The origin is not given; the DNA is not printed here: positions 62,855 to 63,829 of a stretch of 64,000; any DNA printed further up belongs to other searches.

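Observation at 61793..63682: Lipoprotein fusing myxobacterial Cys-rich repeats to a NIDO domain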

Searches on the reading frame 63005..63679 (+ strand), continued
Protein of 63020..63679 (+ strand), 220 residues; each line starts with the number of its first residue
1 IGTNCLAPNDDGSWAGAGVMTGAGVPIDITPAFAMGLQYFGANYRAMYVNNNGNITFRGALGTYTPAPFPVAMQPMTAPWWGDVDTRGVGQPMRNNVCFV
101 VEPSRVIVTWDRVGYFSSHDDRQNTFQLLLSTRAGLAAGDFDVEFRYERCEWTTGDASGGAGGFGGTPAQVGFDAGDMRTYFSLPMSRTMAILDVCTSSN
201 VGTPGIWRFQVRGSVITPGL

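Call 62: search_protein_families(library=ncbifam, proteins=[P0168, P0167, P0216, P0230], max_evalue=0.01)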
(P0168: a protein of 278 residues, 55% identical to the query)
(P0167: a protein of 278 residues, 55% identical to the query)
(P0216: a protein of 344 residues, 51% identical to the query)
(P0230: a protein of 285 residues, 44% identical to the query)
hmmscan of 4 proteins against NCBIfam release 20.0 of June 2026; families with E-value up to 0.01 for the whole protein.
P0168 (278 aa): 0 families

P0167 (278 aa): 0 families

P0216 (344 aa): 11 families
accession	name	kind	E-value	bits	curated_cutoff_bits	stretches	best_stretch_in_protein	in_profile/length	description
NF038129.1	PEP_NF038129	equivalog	1.2e-06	28.6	65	1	307-339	167-193/194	NF038129 family PEP-CTERM protein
NF033554.9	floc_PepA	equivalog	1.3e-06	28.4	80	1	251-340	179-260/261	flocculation-associated PEP-CTERM protein PepA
NF038126.1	PEP_CTERM_FxDxF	subfamily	1.7e-06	28.4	50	1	310-340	136-164/165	FxDxF family PEP-CTERM protein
NF038118.1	PEP_CTERM_CCXG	equivalog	4e-06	26.6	90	1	244-337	111-196/199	CCXG family PEP-CTERM protein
NF041538.1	PEP_EDSA_1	subfamily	1.4e-05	24.9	100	1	311-339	278-306/307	EDSAP-1 family PEP-CTERM protein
NF038119.1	PEP_CTERM_MHFG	equivalog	2e-05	25.1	100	1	307-340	226-259/260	MHFG family PEP-CTERM protein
NF038120.1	PEP_CTERM_QFxxD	subfamily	6.5e-05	22.9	80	1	303-336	180-212/215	NF038120 family PEP-CTERM protein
NF038125.1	PEP_CTERM_THxN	subfamily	0.00011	21.9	85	1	301-336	208-242/246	THxN family PEP-CTERM protein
TIGR02595.1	PEP_CTERM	domain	0.00031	21.3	16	1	317-342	1-22/24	PEP-CTERM sorting domain-containing protein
NF035944.1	PEPxxWA-CTERM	domain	0.00042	20.2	35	1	317-339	1-22/24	PEPxxWA-CTERM sorting domain-containing protein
NF038124.1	PEP_CTERM_TLD_A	exception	0.0014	18.2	100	1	312-341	207-235/235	PEP_CTERM-anchored TLD domain-containing protein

P0230 (285 aa): 7 families
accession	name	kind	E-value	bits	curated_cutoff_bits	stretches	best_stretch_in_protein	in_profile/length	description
NF038125.1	PEP_CTERM_THxN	subfamily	1.6e-06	27.9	85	1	226-284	193-246/246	THxN family PEP-CTERM protein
TIGR02595.1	PEP_CTERM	domain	3e-05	24.5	16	1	261-284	1-23/24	PEP-CTERM sorting domain-containing protein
NF041927.1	Xrt_dep_XDP1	equivalog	0.00032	20.7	125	1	257-284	215-242/242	exosortase-dependent surface protein XDP1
NF038129.1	PEP_NF038129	equivalog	0.00042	20.2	65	1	226-284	138-194/194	NF038129 family PEP-CTERM protein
NF041538.1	PEP_EDSA_1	subfamily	0.00083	19.1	100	1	205-284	227-307/307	EDSAP-1 family PEP-CTERM protein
NF033947.0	PEP-cistern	hypoth_equivalog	0.0026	17.5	60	1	243-283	163-195/195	cistern family PEP-CTERM protein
NF038126.1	PEP_CTERM_FxDxF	subfamily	0.0038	17.5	50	1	252-282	134-165/165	FxDxF family PEP-CTERM protein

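Call 73: search_protein_families(library=pfam, proteins=[P0240, P0241, P0168], max_evalue=0.001)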
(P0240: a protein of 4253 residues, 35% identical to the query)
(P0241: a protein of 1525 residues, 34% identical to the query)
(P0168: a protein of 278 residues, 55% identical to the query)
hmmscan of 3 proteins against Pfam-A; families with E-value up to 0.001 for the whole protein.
P0240 (4253 aa): 2 families
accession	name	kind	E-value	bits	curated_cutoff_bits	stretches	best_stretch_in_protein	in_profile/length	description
PF06119.19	NIDO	-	0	2609.2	25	15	867-1047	2-185/186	Nidogen-like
PF14059.11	DUF4251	-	3.2e-11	43.9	27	0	3934-3962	53-80/133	Domain of unknown function (DUF4251)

P0241 (1525 aa): 2 families
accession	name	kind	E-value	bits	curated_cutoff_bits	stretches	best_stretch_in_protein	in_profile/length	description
PF06119.19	NIDO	-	0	1043.2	25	6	560-740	2-186/186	Nidogen-like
PF07729.17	FCD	-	1.1e-06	29.6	24.3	0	50-89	58-96/125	FCD domain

P0168 (278 aa): 1 family
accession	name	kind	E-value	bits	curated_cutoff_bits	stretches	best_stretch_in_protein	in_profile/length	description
PF06119.19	NIDO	-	4.1e-37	128.4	25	2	133-239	82-184/186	Nidogen-like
